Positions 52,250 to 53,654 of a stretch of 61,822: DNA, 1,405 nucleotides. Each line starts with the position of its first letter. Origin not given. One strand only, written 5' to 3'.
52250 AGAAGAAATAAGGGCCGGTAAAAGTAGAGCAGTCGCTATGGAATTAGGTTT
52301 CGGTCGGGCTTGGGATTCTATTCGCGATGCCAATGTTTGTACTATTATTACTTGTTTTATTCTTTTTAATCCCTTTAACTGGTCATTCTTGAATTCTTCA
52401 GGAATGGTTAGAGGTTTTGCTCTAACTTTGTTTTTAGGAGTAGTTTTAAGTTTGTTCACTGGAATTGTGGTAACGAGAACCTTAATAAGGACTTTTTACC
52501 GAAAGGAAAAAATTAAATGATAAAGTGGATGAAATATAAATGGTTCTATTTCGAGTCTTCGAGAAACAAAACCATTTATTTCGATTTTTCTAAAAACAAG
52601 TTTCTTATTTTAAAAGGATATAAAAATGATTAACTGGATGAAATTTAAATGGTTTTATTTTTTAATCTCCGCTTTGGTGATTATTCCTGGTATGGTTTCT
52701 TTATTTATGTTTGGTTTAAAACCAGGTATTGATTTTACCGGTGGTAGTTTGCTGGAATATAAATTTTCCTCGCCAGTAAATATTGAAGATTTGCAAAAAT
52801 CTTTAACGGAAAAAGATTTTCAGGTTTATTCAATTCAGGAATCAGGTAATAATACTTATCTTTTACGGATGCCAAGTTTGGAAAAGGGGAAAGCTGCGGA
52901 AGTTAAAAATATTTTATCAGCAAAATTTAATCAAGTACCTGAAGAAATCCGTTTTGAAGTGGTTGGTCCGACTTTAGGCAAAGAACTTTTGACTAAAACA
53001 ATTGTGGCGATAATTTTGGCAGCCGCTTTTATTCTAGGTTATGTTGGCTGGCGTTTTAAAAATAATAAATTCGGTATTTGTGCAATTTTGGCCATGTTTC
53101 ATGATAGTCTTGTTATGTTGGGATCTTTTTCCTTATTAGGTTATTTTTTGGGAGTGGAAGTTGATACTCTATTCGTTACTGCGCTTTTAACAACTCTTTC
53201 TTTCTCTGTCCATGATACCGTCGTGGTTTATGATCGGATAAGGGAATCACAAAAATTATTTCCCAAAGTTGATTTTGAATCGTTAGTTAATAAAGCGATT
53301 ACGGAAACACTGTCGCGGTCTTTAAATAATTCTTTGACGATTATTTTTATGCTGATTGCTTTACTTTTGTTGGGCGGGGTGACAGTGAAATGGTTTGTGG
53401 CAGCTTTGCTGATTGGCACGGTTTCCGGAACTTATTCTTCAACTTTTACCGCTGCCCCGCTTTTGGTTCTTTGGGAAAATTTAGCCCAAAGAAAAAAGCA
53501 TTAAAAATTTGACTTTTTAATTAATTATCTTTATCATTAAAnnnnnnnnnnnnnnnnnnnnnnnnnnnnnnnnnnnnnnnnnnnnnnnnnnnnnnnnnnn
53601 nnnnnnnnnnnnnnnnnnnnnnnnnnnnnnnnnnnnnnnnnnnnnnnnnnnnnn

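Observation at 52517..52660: Duplicated secF 5' end flanks a repeat insertion, with translational coupling preserved through a 38-codon bridge ORF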

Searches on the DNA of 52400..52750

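Call 69: search_rna_families(source=window, start=52400, end=52750, threshold=evalue, max_evalue=1)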
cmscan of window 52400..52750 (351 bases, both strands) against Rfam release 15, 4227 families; matches with E-value up to 1: 1.
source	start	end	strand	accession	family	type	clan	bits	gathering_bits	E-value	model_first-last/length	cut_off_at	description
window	52522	52582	-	RF04128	MIR8562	Gene; miRNA;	-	16.9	211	0.72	92-162/242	no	MIR8562 microRNA precursor family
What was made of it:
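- On Known RNA families (Rfam 15): The permissive scan of 52400-52750 gave only a 16.9-bit match to a model whose gathering score is 211 (call 69).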

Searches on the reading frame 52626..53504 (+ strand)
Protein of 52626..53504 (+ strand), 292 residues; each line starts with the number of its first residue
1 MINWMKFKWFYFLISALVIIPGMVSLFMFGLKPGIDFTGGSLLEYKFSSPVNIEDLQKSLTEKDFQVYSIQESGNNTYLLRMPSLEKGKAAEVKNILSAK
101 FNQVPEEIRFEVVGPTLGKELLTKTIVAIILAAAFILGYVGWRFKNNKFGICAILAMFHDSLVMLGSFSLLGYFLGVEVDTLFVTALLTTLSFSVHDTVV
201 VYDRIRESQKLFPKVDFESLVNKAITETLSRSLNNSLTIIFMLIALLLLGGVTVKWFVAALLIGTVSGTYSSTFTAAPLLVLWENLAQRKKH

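Call 6: find_encoding_contigs(protein=window:52626-53504:+, flank=3000, max_places=10)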
Protein window:52626-53504:+ (292 aa): no gene with exactly this product is on record in the collection.
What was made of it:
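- Tried and rejected: Exact-sequence look-up of the 292-aa SecF found nothing (call 6).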

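Call 7: find_related_loci(query=window:52626-53501:+, collection=genome_contigs, flank=2500)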
Query window:52626-53501:+ (292 aa) in genome_contigs; peptide patterns used: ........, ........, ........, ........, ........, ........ (x = any residue, [..] = any of these).
78 stretches matched a pattern; 2 encode a relative of the query (tblastn E <= 1e-3); 2 distinct loci.
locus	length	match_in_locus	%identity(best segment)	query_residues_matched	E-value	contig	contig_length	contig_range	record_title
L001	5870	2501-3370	70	2-291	5e-145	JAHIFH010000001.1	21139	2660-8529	MAG: Patescibacteria group bacterium isolate KR11_0.1_MetaG.mb.78 KR11_0.1_MetaG.mb.78_k141_36075, whole genome shotgun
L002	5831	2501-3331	60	2-289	6e-110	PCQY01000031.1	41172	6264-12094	MAG: candidate division WWE3 bacterium CG23_combo_of_CG06-09_8_20_14_all_40_14 CG23_scaffold_130_c, whole genome shotgun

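Call 12: find_related_loci(query=window:52626-53501:+, collection=metagenome_contigs, flank=3000)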
Query window:52626-53501:+ (292 aa) in metagenome_contigs; peptide patterns used: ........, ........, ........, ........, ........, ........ (x = any residue, [..] = any of these).
134 stretches matched a pattern; 10 encode a relative of the query (tblastn E <= 1e-3); 10 distinct loci.
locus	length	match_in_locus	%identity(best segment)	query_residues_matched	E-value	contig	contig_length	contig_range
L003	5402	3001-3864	90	1-288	3e-176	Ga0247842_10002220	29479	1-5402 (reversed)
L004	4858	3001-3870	81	2-291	6e-159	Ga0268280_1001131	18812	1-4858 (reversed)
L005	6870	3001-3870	81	2-291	6e-158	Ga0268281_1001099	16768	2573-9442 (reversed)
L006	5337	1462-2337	75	1-292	4e-145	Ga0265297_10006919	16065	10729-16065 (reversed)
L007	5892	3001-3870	70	2-291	2e-144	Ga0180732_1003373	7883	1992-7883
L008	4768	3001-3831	60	2-289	2e-109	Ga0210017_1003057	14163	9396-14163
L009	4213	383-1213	60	2-289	2e-109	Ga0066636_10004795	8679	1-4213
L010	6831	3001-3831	60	2-289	3e-109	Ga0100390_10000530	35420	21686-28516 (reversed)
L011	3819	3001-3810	61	2-282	3e-108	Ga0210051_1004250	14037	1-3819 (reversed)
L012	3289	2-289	73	196-291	1e-40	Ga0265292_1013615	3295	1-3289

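Call 18: find_homologous_proteins(query=window:52626-53501:+, max_evalue=1e-60)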
Query window:52626-53501:+ (292 aa): 6388 proteins with E <= 1e-60 among 8000 candidates; the best 120 are listed.
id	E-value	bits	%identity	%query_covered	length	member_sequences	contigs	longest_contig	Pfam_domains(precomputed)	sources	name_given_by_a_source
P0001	1.1e-181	621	99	100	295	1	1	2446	PF02355.23,PF07549.20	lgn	-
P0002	2.0e-180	616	100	99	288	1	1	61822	PF02355.23,PF07549.20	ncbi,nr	ncbi:MAG: protein translocase subunit SecF [Candidatus Shapirobacteria bacterium]|nr:protein translo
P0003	3.6e-169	579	91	100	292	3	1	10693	PF02355.23,PF07549.20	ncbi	-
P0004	4.5e-168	576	91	100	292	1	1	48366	PF02355.23,PF07549.20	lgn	-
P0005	1.5e-161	554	88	100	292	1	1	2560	PF02355.23,PF07549.20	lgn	-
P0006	5.0e-161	553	88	100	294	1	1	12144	PF02355.23,PF07549.20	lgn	-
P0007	3.1e-150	517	81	100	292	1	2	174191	PF02355.23,PF07549.20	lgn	-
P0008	4.6e-150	517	80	100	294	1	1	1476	PF02355.23,PF07549.20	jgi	-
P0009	5.3e-150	517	80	100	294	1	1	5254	PF02355.23,PF07549.20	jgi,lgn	-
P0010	1.2e-149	515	79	100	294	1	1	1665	PF02355.23,PF07549.20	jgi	jgi:preprotein translocase subunit SecF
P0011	1.3e-149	515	79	100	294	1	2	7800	PF02355.23,PF07549.20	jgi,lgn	jgi:preprotein translocase subunit SecF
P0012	2.8e-149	514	80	100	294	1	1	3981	PF02355.23,PF07549.20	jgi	-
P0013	6.7e-149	513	79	100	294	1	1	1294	PF02355.23,PF07549.20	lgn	-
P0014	8.4e-149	513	78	100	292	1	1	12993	PF02355.23,PF07549.20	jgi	jgi:preprotein translocase subunit SecF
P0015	2.6e-148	511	79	100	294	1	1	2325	PF02355.23,PF07549.20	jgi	-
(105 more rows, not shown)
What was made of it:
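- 52626..53504 (+): secF (292 aa), intact. Pfam Sec_GG + SecD_SecF_C on P0002 (call 18).
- Tried and rejected: The deposited protein starts at Met5 (288 aa, P0002; call 18).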

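Call 19: find_encoding_contigs(protein=P0001, flank=3000, max_places=5)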
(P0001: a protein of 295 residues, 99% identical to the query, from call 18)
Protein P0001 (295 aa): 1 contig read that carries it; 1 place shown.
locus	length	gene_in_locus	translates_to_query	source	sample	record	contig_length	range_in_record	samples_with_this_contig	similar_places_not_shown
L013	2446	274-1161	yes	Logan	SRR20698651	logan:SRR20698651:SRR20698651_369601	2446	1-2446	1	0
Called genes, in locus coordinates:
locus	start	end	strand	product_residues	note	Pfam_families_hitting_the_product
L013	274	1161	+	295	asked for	PF07549:Sec_GG, PF02355:SecD_SecF_C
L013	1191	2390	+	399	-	-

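Call 20: find_encoding_contigs(protein=P0004, flank=10000, max_places=3)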
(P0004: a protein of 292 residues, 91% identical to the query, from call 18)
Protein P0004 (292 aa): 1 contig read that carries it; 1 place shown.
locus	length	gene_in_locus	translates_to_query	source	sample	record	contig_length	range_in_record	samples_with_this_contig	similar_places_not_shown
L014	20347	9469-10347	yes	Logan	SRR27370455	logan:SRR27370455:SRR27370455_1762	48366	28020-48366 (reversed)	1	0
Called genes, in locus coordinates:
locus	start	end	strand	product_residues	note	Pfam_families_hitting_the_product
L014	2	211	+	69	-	?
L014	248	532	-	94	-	PF06397:Desulfoferrod_N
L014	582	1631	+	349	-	PF13238:AAA_18 (faint), PF01715:IPPT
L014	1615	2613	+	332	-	PF01594:AI-2E_transport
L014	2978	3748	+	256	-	PF02673:BacA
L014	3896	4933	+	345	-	PF13480:Acetyltransf_6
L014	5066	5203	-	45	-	PF18930:DUF5679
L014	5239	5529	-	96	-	-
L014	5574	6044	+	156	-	PF14584:DUF4446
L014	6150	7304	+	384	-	PF11258:DUF3048, PF17479:DUF3048_C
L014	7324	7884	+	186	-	-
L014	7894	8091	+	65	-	PF04014:MazE_antitoxin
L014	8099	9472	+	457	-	PF21760:SecD_1st, PF22599:SecDF_P1_head, PF02355:SecD_SecF_C, PF03176:MMPL (faint)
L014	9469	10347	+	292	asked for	PF07549:Sec_GG, PF02355:SecD_SecF_C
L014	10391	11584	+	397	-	-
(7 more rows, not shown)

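Call 21: find_encoding_contigs(protein=P0003, flank=10000, max_places=3)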
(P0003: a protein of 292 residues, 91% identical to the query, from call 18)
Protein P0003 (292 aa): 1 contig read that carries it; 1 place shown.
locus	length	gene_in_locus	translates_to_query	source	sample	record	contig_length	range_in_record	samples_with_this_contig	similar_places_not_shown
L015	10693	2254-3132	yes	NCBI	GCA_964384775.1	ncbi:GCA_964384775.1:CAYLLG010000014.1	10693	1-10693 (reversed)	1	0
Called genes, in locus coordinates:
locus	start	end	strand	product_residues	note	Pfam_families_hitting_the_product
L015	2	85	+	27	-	?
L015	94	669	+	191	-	-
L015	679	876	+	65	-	PF04014:MazE_antitoxin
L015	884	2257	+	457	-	PF21760:SecD_1st, PF22599:SecDF_P1_head, PF02355:SecD_SecF_C, PF03176:MMPL (weak)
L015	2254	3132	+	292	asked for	PF07549:Sec_GG, PF02355:SecD_SecF_C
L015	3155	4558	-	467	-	PF01743:PolyA_pol, PF01966:HD (faint), PF12627:PolyA_pol_RNAbd, PF13735:tRNA_NucTran2_2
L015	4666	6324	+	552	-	PF01368:DHH, PF02272:DHHA1, PF17768:RecJ_OB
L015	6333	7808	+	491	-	PF13328:HD_4, PF01966:HD, PF04607:RelA_SpoT, PF02824:TGS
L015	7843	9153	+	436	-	PF01336:tRNA_anti-codon, PF00152:tRNA-synt_2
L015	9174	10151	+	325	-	PF00768:Peptidase_S11, PF02113:Peptidase_S13 (weak)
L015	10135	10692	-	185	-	?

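Call 35: find_encoding_contigs(protein=P0006, flank=6000, max_places=2)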
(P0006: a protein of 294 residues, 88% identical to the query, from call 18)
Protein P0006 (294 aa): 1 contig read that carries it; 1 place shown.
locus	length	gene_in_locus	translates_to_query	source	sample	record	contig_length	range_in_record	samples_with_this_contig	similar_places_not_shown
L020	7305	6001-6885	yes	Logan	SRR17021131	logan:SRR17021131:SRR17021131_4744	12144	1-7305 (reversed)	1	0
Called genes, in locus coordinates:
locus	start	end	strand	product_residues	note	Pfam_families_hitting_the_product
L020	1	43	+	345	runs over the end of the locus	PF13480:Acetyltransf_6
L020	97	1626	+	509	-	PF13541:ChlI, PF00158:Sigma54_activat (faint), PF01078:Mg_chelatase, PF07728:AAA_5 (weak), PF00493:MCM (weak), PF13335:Mg_chelatase_C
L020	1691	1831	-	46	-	PF18930:DUF5679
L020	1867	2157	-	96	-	-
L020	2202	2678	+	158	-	PF14584:DUF4446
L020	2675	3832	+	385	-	PF11258:DUF3048, PF17479:DUF3048_C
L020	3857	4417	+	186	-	-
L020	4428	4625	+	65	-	PF04014:MazE_antitoxin (weak)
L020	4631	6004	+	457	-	PF21760:SecD_1st, PF22599:SecDF_P1_head, PF00873:ACR_tran (weak), PF02355:SecD_SecF_C, PF03176:MMPL (weak)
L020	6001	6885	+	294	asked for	PF07549:Sec_GG, PF02355:SecD_SecF_C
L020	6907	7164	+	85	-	PF03477:ATP-cone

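Call 36: find_encoding_contigs(protein=P0005, flank=3000, max_places=2)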
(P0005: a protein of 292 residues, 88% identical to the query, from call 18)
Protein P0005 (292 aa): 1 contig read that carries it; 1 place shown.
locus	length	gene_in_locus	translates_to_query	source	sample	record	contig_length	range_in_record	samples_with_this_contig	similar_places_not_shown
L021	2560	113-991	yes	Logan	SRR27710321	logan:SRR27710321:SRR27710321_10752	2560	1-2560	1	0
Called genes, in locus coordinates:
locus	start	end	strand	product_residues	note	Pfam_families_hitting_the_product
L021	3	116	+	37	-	?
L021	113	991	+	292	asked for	PF07549:Sec_GG, PF02355:SecD_SecF_C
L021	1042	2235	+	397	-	PF26514:DUF8173 (weak)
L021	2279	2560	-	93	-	?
